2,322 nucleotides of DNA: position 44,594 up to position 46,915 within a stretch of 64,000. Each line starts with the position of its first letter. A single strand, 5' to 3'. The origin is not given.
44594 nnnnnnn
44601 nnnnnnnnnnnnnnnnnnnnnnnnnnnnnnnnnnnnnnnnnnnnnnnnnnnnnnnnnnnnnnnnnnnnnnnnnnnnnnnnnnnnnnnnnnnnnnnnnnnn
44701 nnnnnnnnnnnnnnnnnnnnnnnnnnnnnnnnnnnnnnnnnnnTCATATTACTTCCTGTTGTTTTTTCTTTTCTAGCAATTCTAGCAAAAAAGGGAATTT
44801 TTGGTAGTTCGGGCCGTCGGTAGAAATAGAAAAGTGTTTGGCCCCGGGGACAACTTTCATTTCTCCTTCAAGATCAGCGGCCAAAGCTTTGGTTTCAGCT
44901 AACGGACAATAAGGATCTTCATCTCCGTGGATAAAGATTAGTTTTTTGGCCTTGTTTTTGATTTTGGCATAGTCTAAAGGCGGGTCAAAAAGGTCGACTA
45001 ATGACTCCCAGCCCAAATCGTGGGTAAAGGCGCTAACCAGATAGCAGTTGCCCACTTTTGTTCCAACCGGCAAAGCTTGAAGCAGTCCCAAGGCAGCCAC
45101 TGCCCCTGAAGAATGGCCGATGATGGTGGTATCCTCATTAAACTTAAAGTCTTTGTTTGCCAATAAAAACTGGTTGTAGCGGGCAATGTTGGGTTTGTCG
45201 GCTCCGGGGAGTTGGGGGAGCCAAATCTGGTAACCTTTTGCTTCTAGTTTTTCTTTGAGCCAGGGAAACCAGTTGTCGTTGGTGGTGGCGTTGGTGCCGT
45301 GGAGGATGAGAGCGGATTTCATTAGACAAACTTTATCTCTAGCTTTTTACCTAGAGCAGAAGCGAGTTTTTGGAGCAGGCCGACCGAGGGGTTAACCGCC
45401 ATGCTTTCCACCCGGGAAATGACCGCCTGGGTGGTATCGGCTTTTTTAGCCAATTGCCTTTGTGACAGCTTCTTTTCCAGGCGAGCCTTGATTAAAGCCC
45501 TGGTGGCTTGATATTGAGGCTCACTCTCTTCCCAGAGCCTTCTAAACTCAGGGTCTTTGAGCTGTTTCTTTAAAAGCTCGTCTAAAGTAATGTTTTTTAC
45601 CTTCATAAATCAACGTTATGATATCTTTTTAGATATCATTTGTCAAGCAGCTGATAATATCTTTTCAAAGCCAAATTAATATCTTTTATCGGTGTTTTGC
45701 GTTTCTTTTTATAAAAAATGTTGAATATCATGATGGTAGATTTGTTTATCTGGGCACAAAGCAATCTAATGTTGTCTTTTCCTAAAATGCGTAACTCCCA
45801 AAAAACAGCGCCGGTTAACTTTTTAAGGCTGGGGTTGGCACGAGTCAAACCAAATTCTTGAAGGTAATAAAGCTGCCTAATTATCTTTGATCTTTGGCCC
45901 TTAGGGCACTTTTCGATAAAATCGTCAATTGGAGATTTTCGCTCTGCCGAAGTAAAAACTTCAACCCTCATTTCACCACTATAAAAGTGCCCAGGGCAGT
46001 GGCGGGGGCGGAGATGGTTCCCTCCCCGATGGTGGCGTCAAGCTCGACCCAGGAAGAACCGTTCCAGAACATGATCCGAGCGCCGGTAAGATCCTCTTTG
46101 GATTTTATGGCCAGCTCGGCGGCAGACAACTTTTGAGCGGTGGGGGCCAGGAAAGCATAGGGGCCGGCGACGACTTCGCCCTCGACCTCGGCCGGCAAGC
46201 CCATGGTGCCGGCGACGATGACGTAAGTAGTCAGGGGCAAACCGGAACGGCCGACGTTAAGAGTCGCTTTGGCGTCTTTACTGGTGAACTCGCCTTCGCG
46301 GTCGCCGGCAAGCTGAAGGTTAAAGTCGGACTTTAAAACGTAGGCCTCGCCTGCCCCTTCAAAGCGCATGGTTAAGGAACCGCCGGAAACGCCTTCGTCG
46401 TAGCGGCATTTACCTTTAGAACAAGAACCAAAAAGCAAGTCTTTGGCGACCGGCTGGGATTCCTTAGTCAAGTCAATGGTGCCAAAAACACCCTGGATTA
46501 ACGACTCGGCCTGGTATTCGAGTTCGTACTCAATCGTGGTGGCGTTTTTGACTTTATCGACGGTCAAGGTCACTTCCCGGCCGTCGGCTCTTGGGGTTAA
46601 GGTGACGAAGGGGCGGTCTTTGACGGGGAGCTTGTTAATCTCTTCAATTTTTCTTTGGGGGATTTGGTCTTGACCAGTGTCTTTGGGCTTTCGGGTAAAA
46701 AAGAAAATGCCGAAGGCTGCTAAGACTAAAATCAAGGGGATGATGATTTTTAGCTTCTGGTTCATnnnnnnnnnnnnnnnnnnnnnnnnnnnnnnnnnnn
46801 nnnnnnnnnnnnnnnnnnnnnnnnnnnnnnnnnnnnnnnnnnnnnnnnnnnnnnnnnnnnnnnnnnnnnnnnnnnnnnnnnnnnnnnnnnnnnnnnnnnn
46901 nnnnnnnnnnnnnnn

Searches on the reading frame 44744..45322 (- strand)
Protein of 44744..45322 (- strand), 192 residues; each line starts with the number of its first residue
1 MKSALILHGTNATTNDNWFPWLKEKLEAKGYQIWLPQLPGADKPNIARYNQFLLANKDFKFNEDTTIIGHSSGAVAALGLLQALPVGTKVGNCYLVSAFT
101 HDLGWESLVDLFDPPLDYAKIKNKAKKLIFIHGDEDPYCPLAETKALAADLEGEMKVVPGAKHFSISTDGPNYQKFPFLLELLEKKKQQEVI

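Call 6: search_protein_families(library=pfam, proteins=[window:44744-45322:-], max_evalue=0.01)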
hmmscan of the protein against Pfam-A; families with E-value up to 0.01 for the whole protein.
window:44744-45322:- (192 aa): 5 families
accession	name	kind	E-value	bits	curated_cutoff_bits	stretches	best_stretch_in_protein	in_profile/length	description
PF06821.19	Ser_hydrolase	-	6.2e-12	46.2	22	1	5-181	2-168/172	Serine hydrolase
PF00561.26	Abhydrolase_1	-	1.1e-07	32.3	25.8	1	5-103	4-107/245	alpha/beta hydrolase fold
PF12697.13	Abhydrolase_6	-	3.8e-07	31.4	26.3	1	5-100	2-97/217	Alpha/beta hydrolase family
PF00326.27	Peptidase_S9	-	0.00029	20.8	22.6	1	117-167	134-191/213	Prolyl oligopeptidase family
PF10230.15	LIDHydrolase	-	0.0054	16.9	27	0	121-154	215-248/262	Lipid-droplet associated hydrolase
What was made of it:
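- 44744..45322 (-): hydA: the intact 192-aa RBBP9/YdeN-type serine hydrolase (PF06821). It is the ortholog of the single hydrolase found at this locus in relatives. Pfam match (call 6).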

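Call 8: find_encoding_contigs(protein=window:44744-45322:-, flank=6000, max_places=10)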
Protein window:44744-45322:- (192 aa): 24 contigs read that carry it; 1 place shown.
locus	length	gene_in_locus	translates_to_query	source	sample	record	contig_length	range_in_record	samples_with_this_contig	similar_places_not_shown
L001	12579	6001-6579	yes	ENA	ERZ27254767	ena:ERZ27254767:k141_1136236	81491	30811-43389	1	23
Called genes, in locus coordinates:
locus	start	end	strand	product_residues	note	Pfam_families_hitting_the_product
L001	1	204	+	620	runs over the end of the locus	PF13196:DUF4012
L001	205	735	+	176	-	PF11967:RecO_N, PF02565:RecO_C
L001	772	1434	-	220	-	-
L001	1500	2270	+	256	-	PF00106:adh_short, PF08659:KR, PF13561:adh_short_C2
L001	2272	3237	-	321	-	PF08240:ADH_N, PF00107:ADH_zinc_N, PF13602:ADH_zinc_N_2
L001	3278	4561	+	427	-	PF00587:tRNA-synt_2b, PF03129:HGTP_anticodon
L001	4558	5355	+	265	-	-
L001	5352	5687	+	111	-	PF05973:Gp49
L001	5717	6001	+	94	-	PF01381:HTH_3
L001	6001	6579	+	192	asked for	PF00561:Abhydrolase_1 (faint), PF06821:Ser_hydrolase, PF12697:Abhydrolase_6 (faint)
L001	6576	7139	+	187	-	PF06821:Ser_hydrolase, PF12697:Abhydrolase_6 (weak)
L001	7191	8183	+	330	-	PF02615:Ldh_2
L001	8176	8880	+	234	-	PF01177:Asp_Glu_race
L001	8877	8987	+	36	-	-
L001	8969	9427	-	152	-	-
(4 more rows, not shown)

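Call 10: find_related_loci(query=window:44744-45322:-, collection=genome_contigs, flank=8000)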
Query window:44744-45322:- (192 aa) in genome_contigs; peptide patterns used: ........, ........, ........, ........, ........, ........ (x = any residue, [..] = any of these).
91 stretches matched a pattern, but none encodes a relative of the query by tblastn (E <= 1e-3).
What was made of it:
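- Tried and rejected: genome_contigs scan with hydA alone (call 10): no relatives found.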

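Call 11: find_homologous_proteins(query=window:44744-45322:-, max_evalue=1e-10)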
Query window:44744-45322:- (192 aa): 1188 proteins with E <= 1e-10 among 1491 candidates; the best 120 are listed.
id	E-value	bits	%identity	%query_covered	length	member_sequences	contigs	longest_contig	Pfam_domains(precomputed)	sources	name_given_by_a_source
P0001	3.9e-126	436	99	100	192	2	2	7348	PF12697.14,PF00561.27,PF06821.20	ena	-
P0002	8.6e-84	298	68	97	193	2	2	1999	PF06821.20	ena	-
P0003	9.8e-73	262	61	96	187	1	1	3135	PF12697.14,PF00561.27,PF06821.20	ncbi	ncbi:MAG: RBBP9/YdeN family alpha/beta hydrolase [Patescibacteria group bacterium]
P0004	2.9e-72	260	57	98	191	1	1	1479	PF12697.14,PF00561.27,PF06821.20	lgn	-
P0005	4.1e-72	260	63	95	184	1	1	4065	PF12697.14,PF06821.20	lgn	-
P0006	2.2e-71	258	59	97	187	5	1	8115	PF12697.14,PF00561.27,PF06821.20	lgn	-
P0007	2.6e-71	257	60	97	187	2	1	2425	PF12697.14,PF06821.20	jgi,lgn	jgi:uncharacterized protein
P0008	4.9e-71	256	59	97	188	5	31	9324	PF12697.14,PF00561.27,PF06821.20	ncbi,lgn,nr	ncbi:MAG: hypothetical protein DPW11_04050 [bacterium]|nr:hypothetical protein [Candidatus Microgeno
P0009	2.2e-70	254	58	98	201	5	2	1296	PF12697.14,PF00561.27,PF06821.20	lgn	-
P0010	3.3e-70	254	58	98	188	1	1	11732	PF12697.14,PF00561.27,PF06821.20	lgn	-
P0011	3.4e-70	254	59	95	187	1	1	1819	PF12697.14,PF00561.27,PF06821.20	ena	-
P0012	7.3e-70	253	58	95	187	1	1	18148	PF00561.27,PF06821.20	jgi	jgi:predicted alpha/beta hydrolase family esterase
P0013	1.1e-69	252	55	97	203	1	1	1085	PF12697.14,PF06821.20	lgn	-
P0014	1.2e-69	252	60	95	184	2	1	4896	PF00561.27,PF06821.20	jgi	-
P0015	1.7e-69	251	60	95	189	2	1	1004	PF12697.14,PF00561.27,PF06821.20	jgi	-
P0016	2.2e-69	251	57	97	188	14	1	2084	PF12697.14,PF00561.27,PF06821.20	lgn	-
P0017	2.3e-69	251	58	96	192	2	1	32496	PF06821.20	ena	-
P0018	2.9e-69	251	59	96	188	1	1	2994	PF06821.20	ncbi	-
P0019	4.1e-69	250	57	95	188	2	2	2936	PF12697.14,PF00561.27,PF06821.20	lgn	-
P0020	4.7e-69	250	58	95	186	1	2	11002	PF12697.14,PF00561.27,PF06821.20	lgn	-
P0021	5.9e-69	250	57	98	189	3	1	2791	PF12697.14,PF00561.27,PF06821.20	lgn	-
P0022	6.3e-69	250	60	97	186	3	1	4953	PF12697.14,PF00561.27,PF06821.20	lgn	-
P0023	8.1e-69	249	58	96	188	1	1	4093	PF12697.14,PF00561.27,PF06821.20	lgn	-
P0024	1.0e-68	249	57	98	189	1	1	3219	PF12697.14,PF00561.27,PF06821.20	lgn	-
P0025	1.1e-68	249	60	96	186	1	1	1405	PF06821.20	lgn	-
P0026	1.2e-68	249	59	96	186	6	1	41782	PF00561.27,PF06821.20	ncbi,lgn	-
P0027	1.2e-68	249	59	96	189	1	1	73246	PF12697.14,PF00561.27,PF06821.20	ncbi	-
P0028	2.1e-68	248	59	95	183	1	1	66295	PF06821.20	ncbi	-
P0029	2.5e-68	248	58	96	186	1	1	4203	PF06821.20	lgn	-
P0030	2.5e-68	248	57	95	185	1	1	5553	PF06821.20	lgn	-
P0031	3.0e-68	247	58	96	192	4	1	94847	PF06821.20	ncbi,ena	-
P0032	3.1e-68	247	56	97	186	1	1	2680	PF12697.14,PF00561.27,PF06821.20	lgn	-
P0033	3.1e-68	247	59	96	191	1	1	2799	PF06821.20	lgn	-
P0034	3.2e-68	247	61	95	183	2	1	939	PF06821.20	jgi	jgi:predicted alpha/beta hydrolase family esterase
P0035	3.4e-68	247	58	97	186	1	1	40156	PF12697.14,PF06821.20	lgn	-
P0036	4.0e-68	247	58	97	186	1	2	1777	PF12697.14,PF00561.27,PF06821.20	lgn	-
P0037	9.1e-68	246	59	97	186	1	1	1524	PF12697.14,PF00561.27,PF06821.20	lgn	-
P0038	9.7e-68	246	57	96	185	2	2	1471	PF10230.16,PF06821.20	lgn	-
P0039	1.1e-67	246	56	97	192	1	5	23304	PF06821.20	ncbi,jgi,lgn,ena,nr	ncbi:alpha/beta hydrolase [Patescibacteria group bacterium]|nr:alpha/beta hydrolase [Patescibacteria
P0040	1.1e-67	245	58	96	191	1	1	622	PF12697.14,PF00561.27,PF06821.20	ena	-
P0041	1.6e-67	245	56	97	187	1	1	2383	PF12697.14,PF10230.16,PF00561.27,PF06821.20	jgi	jgi:uncharacterized protein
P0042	1.9e-67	245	60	95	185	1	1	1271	PF12697.14,PF00561.27,PF06821.20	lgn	-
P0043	2.2e-67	245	57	95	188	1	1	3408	PF12697.14,PF00561.27,PF06821.20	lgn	-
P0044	2.8e-67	244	59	94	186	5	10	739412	PF06821.20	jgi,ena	jgi:predicted alpha/beta hydrolase family esterase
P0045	4.0e-67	244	59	94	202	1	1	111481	PF12697.14,PF00561.27,PF06821.20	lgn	-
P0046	4.9e-67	243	56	96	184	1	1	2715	PF12697.14,PF00561.27,PF06821.20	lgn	-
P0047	6.2e-67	243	56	99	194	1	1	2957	PF12697.14,PF06821.20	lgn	-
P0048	7.3e-67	243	58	96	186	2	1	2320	PF12697.14,PF06821.20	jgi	jgi:predicted alpha/beta hydrolase family esterase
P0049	8.2e-67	243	58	96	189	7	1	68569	PF12697.14,PF00561.27,PF06821.20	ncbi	-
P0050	9.4e-67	242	56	97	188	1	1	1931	PF12697.14,PF00561.27,PF06821.20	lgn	-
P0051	9.9e-67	242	56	98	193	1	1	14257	PF12697.14,PF00561.27,PF06821.20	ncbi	-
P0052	1.0e-66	242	59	98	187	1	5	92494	PF00561.27,PF06821.20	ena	-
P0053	1.7e-66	242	59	95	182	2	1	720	PF06821.20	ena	-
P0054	1.8e-66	242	56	96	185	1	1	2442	PF12697.14,PF00561.27,PF06821.20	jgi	jgi:predicted alpha/beta hydrolase family esterase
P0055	1.9e-66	242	59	97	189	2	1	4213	PF06821.20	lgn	-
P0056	2.1e-66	241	58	97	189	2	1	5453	PF12697.14,PF06821.20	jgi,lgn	jgi:predicted alpha/beta hydrolase family esterase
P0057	3.1e-66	241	56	97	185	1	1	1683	PF12697.14,PF00561.27,PF06821.20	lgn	-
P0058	4.6e-66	240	56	97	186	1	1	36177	PF00561.27,PF06821.20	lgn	-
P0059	4.7e-66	240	55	98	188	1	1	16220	PF12697.14,PF00561.27,PF06821.20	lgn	-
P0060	5.3e-66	240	58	96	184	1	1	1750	PF12697.14,PF10230.16,PF00561.27,PF06821.20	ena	-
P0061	5.7e-66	240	58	96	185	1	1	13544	PF12697.14,PF10230.16,PF00561.27,PF06821.20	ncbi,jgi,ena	-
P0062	6.5e-66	240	57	94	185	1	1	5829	PF12697.14,PF00561.27,PF06821.20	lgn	-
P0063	7.4e-66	240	57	97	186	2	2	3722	PF12697.14,PF06821.20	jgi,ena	-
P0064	7.7e-66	239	57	95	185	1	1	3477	PF12697.14,PF00561.27,PF06821.20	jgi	jgi:predicted alpha/beta hydrolase family esterase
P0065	7.9e-66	239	57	96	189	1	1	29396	PF06821.20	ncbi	-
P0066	8.6e-66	239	56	96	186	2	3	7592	PF06821.20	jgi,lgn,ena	-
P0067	1.0e-65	239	56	96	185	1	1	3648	PF06821.20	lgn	-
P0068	1.1e-65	239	56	97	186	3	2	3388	PF06821.20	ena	-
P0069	1.2e-65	239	56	96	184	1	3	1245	PF12697.14,PF00561.27,PF06821.20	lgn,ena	-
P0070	1.3e-65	239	59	94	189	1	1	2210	PF06821.20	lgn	-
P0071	1.3e-65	239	57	95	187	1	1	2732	PF12697.14,PF00561.27,PF06821.20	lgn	-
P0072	1.7e-65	238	59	96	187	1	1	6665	PF12697.14,PF00561.27,PF06821.20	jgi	-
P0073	1.9e-65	238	56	98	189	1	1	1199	PF06821.20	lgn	-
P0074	2.1e-65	238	53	96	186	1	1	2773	PF12697.14,PF06821.20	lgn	-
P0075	2.1e-65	238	58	96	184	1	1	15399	PF00561.27,PF06821.20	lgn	-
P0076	2.1e-65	238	56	94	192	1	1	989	PF00561.27,PF06821.20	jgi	jgi:uncharacterized protein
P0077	2.5e-65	238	57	95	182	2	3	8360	PF12697.14,PF00561.27,PF06821.20,PF12146.16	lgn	-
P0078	2.5e-65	238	56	96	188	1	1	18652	PF12697.14,PF06821.20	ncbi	-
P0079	3.0e-65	238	55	96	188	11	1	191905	PF06821.20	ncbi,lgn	-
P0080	3.1e-65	238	58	95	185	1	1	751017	PF12697.14,PF00561.27,PF06821.20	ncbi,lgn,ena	-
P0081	3.6e-65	237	55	97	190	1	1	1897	PF00561.27,PF06821.20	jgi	-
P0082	3.7e-65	237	57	95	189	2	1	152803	PF12697.14,PF00561.27,PF06821.20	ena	-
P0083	3.7e-65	237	56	96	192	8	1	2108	PF06821.20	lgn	-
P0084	3.9e-65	237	55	95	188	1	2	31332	PF00561.27,PF06821.20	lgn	-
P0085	4.0e-65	237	54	98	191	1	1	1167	PF12697.14,PF06821.20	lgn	-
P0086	4.1e-65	237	58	96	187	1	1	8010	PF06821.20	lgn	-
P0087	4.2e-65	237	55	97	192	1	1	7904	PF06821.20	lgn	-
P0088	4.5e-65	237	55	97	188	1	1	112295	PF00561.27,PF06821.20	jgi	jgi:predicted alpha/beta hydrolase family esterase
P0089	4.6e-65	237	56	93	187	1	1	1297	PF12697.14,PF00561.27,PF06821.20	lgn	-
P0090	5.4e-65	237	56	96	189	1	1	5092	PF12697.14,PF00561.27,PF06821.20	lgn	-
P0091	5.5e-65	237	55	98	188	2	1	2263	PF12697.14,PF00561.27,PF06821.20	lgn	-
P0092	5.7e-65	237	54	97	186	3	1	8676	PF06821.20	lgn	-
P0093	5.8e-65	237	56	97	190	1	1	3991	PF12697.14,PF06821.20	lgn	-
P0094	6.1e-65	237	56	96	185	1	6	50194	PF06821.20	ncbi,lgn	-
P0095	6.2e-65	237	55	96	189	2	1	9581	PF06821.20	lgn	-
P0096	6.6e-65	236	53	97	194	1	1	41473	PF06821.20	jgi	-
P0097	7.1e-65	236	57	96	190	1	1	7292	PF06821.20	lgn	-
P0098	7.2e-65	236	55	96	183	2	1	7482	PF00561.27,PF06821.20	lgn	-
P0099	7.5e-65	236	55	96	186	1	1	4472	PF12697.14,PF00561.27,PF06821.20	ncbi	-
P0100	8.7e-65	236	57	98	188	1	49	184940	PF06821.20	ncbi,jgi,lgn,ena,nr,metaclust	ncbi:MAG: hypothetical protein HN846_00700 [Candidatus Pacebacteria bacterium]|jgi:uncharacterized p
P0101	1.1e-64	236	55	95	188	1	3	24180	PF00561.27,PF06821.20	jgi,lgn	-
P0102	1.2e-64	236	54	96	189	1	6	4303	PF12697.14,PF00561.27,PF06821.20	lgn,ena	-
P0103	1.2e-64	236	59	94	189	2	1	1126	PF12697.14,PF00561.27,PF06821.20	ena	-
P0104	1.3e-64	236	57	93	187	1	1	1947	PF12697.14,PF00561.27,PF06821.20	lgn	-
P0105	1.4e-64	235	55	98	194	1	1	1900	PF06821.20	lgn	-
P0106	1.5e-64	235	54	95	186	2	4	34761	PF06821.20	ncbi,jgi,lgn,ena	-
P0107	1.7e-64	235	52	98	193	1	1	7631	PF00561.27,PF06821.20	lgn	-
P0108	1.9e-64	235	56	96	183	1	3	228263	PF00561.27,PF06821.20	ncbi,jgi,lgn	jgi:predicted alpha/beta hydrolase family esterase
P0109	1.9e-64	235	57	94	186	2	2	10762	PF12697.14,PF00561.27,PF06821.20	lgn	-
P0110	2.0e-64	235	56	95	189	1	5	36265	PF06821.20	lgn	-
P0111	2.0e-64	235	54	97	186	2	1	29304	PF12697.14,PF00561.27,PF06821.20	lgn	-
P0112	2.0e-64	235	54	98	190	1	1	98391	PF12697.14,PF10230.16,PF00561.27,PF06821.20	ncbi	-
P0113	2.1e-64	235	58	95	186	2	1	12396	PF12697.14,PF06821.20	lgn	-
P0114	2.1e-64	235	58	96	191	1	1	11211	PF06821.20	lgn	-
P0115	2.1e-64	235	58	96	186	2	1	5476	PF00561.27,PF06821.20,PF08386.17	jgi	jgi:hypothetical protein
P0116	2.2e-64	235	57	96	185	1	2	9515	PF12697.14,PF10230.16,PF00561.27,PF06821.20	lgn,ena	-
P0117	2.2e-64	235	56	95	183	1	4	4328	PF12697.14,PF00561.27,PF06821.20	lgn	-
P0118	2.3e-64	235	54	98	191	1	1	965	PF00561.27,PF06821.20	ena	-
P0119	2.3e-64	235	55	96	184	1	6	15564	PF00561.27,PF06821.20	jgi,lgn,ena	-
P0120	2.8e-64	234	57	96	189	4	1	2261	PF12697.14,PF00561.27,PF06821.20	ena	-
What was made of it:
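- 44744..45322 (-): An NCBI record names a 61%-identical homolog 'RBBP9/YdeN family' (call 11).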

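Call 12: find_encoding_contigs(protein=P0001, flank=6000, max_places=6)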
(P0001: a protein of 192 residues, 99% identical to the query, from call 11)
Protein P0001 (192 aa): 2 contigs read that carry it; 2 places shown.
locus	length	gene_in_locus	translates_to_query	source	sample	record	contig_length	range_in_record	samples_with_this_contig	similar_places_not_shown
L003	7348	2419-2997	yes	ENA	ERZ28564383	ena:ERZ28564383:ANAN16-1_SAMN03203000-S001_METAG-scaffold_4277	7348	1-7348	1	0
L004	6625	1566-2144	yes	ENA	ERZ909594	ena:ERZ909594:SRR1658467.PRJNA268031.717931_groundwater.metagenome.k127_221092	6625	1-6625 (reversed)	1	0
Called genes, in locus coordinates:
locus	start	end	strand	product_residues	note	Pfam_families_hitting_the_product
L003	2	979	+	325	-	?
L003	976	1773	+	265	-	-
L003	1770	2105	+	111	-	PF05973:Gp49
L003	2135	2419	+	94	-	PF01381:HTH_3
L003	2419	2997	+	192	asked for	PF00561:Abhydrolase_1 (faint), PF06821:Ser_hydrolase, PF12697:Abhydrolase_6 (faint)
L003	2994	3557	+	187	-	PF06821:Ser_hydrolase, PF12697:Abhydrolase_6 (weak)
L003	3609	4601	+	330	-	PF02615:Ldh_2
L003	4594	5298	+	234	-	PF01177:Asp_Glu_race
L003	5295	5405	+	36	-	-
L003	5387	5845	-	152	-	-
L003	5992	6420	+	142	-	PF02381:MraZ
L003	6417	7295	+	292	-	PF01795:Methyltransf_5, PF08242:Methyltransf_12 (faint), PF13649:Methyltransf_25 (faint)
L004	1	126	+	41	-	?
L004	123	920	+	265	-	-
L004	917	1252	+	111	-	PF05973:Gp49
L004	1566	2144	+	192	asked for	PF00561:Abhydrolase_1 (faint), PF06821:Ser_hydrolase, PF12697:Abhydrolase_6 (faint)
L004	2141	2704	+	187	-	PF06821:Ser_hydrolase, PF12697:Abhydrolase_6 (weak)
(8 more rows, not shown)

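Call 13: find_encoding_contigs(protein=P0002, flank=6000, max_places=6)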
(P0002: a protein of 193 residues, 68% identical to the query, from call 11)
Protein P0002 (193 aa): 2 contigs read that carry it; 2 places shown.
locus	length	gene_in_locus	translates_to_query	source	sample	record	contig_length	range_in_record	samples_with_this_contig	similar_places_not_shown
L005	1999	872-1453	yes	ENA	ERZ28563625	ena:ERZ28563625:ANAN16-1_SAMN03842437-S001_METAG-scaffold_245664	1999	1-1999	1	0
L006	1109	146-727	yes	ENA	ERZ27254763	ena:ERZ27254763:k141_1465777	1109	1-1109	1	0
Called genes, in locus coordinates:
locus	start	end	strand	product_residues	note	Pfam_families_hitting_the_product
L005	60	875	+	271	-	-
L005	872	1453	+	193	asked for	PF06821:Ser_hydrolase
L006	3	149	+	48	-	?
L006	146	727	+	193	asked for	PF06821:Ser_hydrolase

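Call 45: search_protein_families(library=ncbifam, proteins=[window:44744-45322:-], max_evalue=0.01)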
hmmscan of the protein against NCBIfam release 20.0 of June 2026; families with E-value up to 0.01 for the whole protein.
window:44744-45322:- (192 aa): 1 family
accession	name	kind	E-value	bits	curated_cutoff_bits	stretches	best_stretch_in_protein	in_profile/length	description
NF011596.0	PRK15021.1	subfamily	0.0047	16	439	1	9-52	70-113/341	microcin C ABC transporter permease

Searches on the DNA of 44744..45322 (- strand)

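Call 57: search_rna_families(source=L005, threshold=gathering)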
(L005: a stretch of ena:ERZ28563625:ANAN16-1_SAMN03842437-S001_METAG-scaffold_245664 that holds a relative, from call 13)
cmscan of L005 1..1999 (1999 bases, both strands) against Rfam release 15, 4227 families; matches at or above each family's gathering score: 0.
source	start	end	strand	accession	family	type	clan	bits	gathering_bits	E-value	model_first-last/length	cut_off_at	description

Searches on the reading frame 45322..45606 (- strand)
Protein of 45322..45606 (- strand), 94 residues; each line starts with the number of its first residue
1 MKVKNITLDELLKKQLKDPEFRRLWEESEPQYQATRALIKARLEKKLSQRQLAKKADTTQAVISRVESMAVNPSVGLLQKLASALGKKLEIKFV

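Call 6: search_protein_families(library=pfam, proteins=[window:45322-45606:-], max_evalue=0.01)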
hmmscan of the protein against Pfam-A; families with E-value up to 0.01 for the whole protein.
window:45322-45606:- (94 aa): 5 families
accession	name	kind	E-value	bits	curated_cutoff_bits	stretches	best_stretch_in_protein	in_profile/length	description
PF01381.28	HTH_3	-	1.6e-13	50.9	23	1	39-90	2-53/55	Helix-turn-helix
PF13560.12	HTH_31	-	1.3e-05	25.9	27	1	41-86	9-55/64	Helix-turn-helix domain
PF13744.12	HTH_37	-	0.00031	20.9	27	1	33-92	18-78/80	Helix-turn-helix domain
PF13443.12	HTH_26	-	0.00058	20.5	22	1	42-86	6-51/63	Cro/C1-type HTH DNA-binding domain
PF01371.25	Trp_repressor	-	0.0014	19.1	27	1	21-69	23-72/88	Trp repressor protein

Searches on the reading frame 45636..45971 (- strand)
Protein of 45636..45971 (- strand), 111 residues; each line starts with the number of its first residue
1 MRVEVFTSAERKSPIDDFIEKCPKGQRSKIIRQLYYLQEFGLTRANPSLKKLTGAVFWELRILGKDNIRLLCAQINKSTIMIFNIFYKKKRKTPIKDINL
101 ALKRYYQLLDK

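Call 6: search_protein_families(library=pfam, proteins=[window:45636-45971:-], max_evalue=0.01)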
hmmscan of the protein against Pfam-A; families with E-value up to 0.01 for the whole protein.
window:45636-45971:- (111 aa): 1 family
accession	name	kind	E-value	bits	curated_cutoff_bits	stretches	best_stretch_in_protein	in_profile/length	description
PF05973.20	Gp49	-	2.9e-15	56.5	23.9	1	17-105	1-89/90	Phage derived protein Gp49-like (DUF891)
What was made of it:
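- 45322..45971 (-): Gp49-type toxin gene and HTH antitoxin gene. They lie directly upstream of hydA, between hydA and p265, and are part of the variable islet. Pfam matches (call 6).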

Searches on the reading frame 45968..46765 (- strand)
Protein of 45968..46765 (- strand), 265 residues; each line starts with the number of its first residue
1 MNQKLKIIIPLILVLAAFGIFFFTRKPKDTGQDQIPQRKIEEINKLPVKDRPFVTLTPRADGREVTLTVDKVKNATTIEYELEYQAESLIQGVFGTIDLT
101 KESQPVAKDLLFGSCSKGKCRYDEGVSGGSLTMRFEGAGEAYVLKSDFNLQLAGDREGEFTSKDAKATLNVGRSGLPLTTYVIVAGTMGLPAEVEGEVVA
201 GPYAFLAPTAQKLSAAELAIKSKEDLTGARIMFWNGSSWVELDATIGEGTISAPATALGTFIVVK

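Call 32: find_related_loci(query=A3, collection=genome_contigs, flank=9000)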
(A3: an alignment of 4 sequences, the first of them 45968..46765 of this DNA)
Query A3 (265 aa) in genome_contigs; peptide patterns used: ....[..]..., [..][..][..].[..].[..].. (x = any residue, [..] = any of these).
86 stretches matched a pattern; 4 encode a relative of the query (tblastn E <= 1e-3); 4 distinct loci.
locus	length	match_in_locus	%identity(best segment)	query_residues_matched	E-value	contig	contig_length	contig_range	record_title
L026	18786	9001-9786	64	3-265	1e-108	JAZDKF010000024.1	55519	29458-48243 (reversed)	MAG: Candidatus Beckwithbacteria bacterium isolate MEGAHIT-group-0.521 k141_19328688, whole genome shotgun sequence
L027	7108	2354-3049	63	34-265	4e-101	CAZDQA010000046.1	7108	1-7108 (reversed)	MAG TPA_asm: uncultured Pseudomonadales bacterium isolate binchicken_co220_119 genome assembly, contig: NODE_7092_length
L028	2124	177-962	59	5-265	9e-104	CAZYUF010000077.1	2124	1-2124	MAG TPA_asm: uncultured Pseudomonadales bacterium isolate SRP118108_co4_340 genome assembly, contig: NODE_78299_length_2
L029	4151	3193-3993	51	1-265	3e-87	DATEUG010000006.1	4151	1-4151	MAG TPA_asm: Patescibacteria group bacterium isolate SMAG_U8335 k141_3945935, whole genome shotgun sequence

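Call 45: search_protein_families(library=ncbifam, proteins=[window:45968-46765:-], max_evalue=0.01)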
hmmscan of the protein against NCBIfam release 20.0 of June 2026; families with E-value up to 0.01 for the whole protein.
window:45968-46765:- (265 aa): 0 families
